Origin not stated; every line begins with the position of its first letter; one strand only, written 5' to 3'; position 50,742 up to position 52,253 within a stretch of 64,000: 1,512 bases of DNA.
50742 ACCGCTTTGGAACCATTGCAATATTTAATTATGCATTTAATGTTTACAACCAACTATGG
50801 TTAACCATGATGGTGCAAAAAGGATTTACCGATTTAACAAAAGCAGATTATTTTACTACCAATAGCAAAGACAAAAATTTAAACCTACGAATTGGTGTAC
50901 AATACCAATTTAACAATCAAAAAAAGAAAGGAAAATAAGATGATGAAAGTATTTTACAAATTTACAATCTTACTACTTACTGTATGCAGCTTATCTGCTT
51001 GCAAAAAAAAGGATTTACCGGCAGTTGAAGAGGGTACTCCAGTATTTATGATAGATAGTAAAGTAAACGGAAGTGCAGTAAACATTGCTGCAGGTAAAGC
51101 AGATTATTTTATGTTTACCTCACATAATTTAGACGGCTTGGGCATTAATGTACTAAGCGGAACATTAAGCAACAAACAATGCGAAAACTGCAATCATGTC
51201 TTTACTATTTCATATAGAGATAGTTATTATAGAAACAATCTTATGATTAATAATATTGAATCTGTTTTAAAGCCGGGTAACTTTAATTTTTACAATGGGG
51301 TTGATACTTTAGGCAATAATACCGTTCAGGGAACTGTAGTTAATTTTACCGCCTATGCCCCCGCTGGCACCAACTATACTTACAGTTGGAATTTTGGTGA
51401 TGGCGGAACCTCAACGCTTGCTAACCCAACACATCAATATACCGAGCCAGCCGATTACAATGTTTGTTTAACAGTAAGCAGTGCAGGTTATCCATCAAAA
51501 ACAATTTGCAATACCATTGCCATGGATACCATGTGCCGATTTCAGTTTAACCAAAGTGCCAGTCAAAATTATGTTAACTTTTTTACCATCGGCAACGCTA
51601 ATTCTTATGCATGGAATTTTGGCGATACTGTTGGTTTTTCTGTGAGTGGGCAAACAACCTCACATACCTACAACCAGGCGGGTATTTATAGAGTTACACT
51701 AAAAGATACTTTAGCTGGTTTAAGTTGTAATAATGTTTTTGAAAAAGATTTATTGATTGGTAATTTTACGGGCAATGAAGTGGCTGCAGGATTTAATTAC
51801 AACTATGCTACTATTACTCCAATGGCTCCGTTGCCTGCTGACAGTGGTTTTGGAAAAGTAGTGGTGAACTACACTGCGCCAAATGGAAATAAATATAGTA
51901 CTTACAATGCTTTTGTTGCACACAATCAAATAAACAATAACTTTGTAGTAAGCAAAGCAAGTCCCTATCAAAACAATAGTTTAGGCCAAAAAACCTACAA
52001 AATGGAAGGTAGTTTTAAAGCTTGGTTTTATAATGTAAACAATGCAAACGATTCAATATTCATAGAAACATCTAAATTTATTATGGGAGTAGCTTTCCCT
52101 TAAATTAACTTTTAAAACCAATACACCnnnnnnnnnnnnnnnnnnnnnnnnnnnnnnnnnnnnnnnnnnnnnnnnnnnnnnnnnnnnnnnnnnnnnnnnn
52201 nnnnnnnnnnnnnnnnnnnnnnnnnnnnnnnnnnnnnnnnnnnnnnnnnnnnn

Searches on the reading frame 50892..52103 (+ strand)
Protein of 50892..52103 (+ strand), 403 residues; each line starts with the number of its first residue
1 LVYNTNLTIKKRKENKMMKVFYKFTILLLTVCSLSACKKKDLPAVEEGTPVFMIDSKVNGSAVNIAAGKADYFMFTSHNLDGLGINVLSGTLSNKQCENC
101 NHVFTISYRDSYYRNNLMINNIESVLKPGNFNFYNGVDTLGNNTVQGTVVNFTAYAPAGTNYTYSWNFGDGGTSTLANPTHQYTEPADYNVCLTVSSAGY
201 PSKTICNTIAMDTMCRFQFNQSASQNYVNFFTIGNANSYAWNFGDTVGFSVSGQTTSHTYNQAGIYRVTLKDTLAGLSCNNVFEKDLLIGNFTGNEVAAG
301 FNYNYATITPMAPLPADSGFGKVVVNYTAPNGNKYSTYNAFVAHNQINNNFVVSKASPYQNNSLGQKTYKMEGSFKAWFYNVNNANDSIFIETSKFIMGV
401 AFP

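Call 19: search_protein_families(library=pfam, proteins=[window:50892-52103:+])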
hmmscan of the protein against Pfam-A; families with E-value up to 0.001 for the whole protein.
window:50892-52103:+ (403 aa): 2 families
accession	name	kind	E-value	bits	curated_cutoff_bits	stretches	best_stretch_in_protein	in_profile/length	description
PF18911.6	PKD_4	-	3.1e-23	82.1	27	2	144-199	14-73/85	PKD domain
PF00801.26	PKD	-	2e-18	66.6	23.5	2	144-197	11-67/80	PKD domain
